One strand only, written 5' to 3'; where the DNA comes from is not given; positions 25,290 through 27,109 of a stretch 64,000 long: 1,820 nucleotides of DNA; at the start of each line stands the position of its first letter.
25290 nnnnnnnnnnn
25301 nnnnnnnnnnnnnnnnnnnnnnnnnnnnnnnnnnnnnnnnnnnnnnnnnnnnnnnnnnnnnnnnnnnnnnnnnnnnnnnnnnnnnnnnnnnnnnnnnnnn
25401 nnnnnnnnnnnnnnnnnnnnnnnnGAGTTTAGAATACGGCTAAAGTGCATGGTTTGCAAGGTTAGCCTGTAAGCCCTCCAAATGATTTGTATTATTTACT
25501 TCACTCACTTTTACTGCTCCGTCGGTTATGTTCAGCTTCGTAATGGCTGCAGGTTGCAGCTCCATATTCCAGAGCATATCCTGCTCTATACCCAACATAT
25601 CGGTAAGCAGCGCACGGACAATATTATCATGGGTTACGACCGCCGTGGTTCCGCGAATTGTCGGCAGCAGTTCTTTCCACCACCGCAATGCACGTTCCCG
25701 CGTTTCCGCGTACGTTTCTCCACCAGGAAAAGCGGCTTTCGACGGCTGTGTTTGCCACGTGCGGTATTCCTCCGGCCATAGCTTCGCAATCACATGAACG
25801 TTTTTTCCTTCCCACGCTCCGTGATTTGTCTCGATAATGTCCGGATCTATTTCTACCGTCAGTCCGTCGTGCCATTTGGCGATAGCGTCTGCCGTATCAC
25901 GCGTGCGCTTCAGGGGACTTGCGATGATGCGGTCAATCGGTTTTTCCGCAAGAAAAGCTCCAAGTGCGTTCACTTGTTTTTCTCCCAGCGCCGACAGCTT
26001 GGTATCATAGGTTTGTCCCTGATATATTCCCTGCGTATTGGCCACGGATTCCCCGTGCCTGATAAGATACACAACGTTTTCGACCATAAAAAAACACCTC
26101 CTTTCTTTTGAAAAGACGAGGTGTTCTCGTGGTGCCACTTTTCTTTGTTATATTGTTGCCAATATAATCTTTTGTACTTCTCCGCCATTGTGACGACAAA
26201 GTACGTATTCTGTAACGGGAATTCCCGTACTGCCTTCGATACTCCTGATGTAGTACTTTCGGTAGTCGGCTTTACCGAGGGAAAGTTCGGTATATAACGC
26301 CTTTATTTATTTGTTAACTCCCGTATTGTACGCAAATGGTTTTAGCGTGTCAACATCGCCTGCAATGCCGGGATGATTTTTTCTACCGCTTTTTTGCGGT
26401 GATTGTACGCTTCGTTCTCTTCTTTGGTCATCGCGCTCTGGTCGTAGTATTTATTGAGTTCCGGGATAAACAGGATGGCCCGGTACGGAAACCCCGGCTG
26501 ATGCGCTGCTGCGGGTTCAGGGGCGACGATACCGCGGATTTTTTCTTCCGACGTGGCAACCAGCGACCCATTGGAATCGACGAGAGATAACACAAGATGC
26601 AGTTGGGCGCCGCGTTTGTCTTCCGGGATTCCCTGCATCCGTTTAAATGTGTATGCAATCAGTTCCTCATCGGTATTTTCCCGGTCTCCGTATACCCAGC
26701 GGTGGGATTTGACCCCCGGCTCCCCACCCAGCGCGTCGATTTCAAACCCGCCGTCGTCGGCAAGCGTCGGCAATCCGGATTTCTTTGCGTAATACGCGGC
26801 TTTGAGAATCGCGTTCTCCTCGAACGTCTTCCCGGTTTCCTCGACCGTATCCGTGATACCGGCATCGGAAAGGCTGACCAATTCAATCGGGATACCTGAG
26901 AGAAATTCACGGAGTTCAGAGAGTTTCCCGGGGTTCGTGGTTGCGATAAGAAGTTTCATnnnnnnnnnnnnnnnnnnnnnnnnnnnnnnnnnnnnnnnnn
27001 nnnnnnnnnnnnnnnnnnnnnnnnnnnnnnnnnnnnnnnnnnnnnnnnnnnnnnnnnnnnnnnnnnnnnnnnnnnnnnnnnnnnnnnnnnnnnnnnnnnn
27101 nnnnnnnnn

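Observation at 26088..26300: T-box riboswitch-like leader controlling a PGM-like phosphatase - serS operon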

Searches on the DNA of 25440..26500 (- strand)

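Call 4: search_rna_families(source=window, start=25900, end=26500, threshold=evalue, max_evalue=10, show_alignments=5)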
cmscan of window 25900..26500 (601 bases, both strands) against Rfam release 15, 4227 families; matches with E-value up to 10: 5.
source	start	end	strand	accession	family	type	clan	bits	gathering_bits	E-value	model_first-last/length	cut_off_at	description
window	26109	26306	-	RF00230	T-box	Cis-reg; leader;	-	47.8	93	2e-09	1-219/219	no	T-box leader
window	26086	26206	-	RF00515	PyrR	Cis-reg;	-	25.7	54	0.24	1-115/115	no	PyrR binding site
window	26322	26406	+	RF02954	DUF3577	Cis-reg;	-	19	42.6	0.54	1-105/105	no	DUF3577 RNA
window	26093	26125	+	RF04343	Plastid-psbA-2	Cis-reg;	CL00153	16.3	55.8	3.8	11-46/60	no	Plastid-psbA-2 3UTR RNA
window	26310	26383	+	RF00712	mir-460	Gene; miRNA;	-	13.3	52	4.1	1-77/77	no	mir-460 microRNA precursor family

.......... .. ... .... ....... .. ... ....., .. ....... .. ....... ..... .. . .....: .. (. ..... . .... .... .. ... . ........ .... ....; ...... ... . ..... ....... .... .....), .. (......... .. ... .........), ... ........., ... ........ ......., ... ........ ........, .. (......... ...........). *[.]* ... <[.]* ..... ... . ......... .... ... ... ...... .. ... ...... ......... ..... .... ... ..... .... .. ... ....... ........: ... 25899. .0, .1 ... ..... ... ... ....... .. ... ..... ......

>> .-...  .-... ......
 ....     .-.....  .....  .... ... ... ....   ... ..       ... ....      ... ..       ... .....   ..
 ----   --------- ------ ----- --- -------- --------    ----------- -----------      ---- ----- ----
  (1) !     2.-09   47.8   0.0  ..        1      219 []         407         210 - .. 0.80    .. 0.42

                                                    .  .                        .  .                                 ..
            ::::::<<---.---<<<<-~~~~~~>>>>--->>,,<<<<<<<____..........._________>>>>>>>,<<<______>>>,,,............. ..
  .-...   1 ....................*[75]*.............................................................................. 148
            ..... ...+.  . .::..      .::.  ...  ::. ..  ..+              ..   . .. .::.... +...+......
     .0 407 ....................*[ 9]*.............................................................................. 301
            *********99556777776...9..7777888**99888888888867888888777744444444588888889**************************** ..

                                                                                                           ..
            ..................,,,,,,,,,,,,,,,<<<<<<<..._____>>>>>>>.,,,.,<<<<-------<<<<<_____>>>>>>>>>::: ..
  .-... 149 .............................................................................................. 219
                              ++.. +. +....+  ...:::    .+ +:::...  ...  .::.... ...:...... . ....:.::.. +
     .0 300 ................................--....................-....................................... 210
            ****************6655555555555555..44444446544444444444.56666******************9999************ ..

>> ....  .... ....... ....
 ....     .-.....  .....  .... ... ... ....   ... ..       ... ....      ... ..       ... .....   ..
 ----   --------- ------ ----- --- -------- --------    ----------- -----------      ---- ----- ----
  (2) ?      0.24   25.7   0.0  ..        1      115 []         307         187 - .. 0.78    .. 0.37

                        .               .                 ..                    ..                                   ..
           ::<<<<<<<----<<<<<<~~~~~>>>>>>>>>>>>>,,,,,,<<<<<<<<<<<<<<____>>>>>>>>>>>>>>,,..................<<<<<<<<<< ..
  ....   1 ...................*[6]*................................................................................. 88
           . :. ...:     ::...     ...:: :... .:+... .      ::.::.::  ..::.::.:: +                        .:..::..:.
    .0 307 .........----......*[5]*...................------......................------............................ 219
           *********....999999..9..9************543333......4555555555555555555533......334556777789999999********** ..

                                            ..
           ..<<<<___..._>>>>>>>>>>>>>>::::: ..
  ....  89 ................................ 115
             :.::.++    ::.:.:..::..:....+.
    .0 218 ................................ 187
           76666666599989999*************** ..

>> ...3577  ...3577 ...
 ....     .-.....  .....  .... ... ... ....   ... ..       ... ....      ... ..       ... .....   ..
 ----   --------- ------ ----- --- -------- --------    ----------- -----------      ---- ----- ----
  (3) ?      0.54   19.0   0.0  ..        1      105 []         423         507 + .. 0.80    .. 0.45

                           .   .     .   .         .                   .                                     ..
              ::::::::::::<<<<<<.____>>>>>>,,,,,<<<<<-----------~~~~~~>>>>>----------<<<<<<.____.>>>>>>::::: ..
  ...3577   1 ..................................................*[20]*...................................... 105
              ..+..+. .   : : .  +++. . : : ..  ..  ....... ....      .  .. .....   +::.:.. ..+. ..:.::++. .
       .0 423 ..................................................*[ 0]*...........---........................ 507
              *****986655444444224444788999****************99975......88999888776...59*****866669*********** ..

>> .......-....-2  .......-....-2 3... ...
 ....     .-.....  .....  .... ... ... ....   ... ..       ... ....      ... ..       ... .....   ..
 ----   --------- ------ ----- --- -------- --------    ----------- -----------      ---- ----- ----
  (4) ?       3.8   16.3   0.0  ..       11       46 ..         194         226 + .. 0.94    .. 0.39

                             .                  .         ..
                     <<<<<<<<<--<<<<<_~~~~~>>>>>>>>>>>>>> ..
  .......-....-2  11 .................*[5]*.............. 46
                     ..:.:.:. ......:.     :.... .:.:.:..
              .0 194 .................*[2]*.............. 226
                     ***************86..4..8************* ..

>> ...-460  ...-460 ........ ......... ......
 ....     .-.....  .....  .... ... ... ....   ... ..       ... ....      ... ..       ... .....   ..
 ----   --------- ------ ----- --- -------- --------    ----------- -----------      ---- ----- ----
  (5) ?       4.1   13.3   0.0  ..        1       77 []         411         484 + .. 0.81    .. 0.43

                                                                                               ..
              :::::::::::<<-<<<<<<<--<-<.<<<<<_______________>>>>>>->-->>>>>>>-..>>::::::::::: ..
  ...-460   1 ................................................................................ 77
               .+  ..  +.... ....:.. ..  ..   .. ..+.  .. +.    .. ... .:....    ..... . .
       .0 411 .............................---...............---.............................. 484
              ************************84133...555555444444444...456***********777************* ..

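Call 37: search_rna_families(sources=[L003, L004, L005, L006, L008, L010, L011, L012, L013, L014, L015, L016, L017, L018, L019, L020, L021, L022, L023, L024], threshold=gathering)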
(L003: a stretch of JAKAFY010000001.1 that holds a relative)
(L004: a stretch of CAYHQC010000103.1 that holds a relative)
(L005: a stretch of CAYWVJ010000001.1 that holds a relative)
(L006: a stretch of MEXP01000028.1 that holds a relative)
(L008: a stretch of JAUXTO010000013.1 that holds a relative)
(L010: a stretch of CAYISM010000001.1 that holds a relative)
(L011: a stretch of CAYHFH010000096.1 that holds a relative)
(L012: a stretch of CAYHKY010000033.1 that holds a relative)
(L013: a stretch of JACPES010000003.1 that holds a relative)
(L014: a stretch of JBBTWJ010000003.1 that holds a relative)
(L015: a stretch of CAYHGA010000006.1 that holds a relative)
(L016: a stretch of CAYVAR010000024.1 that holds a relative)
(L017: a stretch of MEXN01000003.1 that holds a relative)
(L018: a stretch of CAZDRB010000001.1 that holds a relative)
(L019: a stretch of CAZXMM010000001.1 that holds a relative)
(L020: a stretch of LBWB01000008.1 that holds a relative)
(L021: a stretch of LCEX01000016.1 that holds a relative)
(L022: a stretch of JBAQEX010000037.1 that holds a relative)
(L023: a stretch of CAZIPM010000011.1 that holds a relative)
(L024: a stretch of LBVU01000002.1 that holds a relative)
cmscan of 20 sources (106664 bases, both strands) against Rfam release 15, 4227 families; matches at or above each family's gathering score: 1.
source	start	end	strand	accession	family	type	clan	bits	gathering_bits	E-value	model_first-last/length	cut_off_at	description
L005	10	81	+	RF00005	tRNA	Gene; tRNA;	CL00001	57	29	2e-09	1-71/71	no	tRNA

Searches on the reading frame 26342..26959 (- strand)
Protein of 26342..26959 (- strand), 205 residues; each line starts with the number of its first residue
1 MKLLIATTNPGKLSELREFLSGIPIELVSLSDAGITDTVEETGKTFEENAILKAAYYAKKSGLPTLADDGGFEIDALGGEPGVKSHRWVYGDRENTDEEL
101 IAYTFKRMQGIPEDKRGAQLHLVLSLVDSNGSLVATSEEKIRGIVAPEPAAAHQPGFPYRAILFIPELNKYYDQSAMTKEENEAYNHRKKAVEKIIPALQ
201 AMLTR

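Call 10: search_protein_families(library=ncbifam, proteins=[window:26342-26959:-])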
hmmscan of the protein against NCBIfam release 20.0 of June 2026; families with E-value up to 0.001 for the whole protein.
window:26342-26959:- (205 aa): 8 families
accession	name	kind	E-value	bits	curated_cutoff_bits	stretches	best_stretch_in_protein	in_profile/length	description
NF011397.0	PRK14822.1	equivalog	2.2e-42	144.6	234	1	2-202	3-196/201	XTP/dITP diphosphatase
TIGR00042.1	TIGR00042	equivalog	1.9e-33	115.4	145.35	1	2-199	1-183/184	RdgB/HAM1 family non-canonical purine NTP pyrophosphatase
NF011399.0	PRK14824.1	subfamily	2.6e-32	111.9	267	1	1-202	3-203/206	putative deoxyribonucleotide triphosphate pyrophosphatase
NF011398.0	PRK14823.1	equivalog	1.3e-30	106.7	272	1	1-200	1-189/191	non-canonical purine NTP diphosphatase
NF002698.0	PRK02491.1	equivalog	3e-26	92.2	301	1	3-198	130-319/328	nucleoside-triphosphate diphosphatase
NF011401.0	PRK14826.1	equivalog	3.4e-26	92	268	1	2-204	10-221/226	putative deoxyribonucleotide triphosphate pyrophosphatase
NF011396.0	PRK14821.1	equivalog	7.4e-16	58.2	203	1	1-199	1-180/185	XTP/dITP diphosphatase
NF011400.0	PRK14825.1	equivalog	1.7e-13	50.8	246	1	3-195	4-190/199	putative deoxyribonucleotide triphosphate pyrophosphatase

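Call 11: search_protein_families(library=pfam, proteins=[window:26342-26959:-])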
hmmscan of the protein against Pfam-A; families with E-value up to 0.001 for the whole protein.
window:26342-26959:- (205 aa): 1 family
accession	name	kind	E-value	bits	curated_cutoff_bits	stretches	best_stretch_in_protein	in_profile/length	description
PF01725.21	Ham1p_like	-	9.8e-40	136.9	22.5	1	3-196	1-184/186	Ham1 family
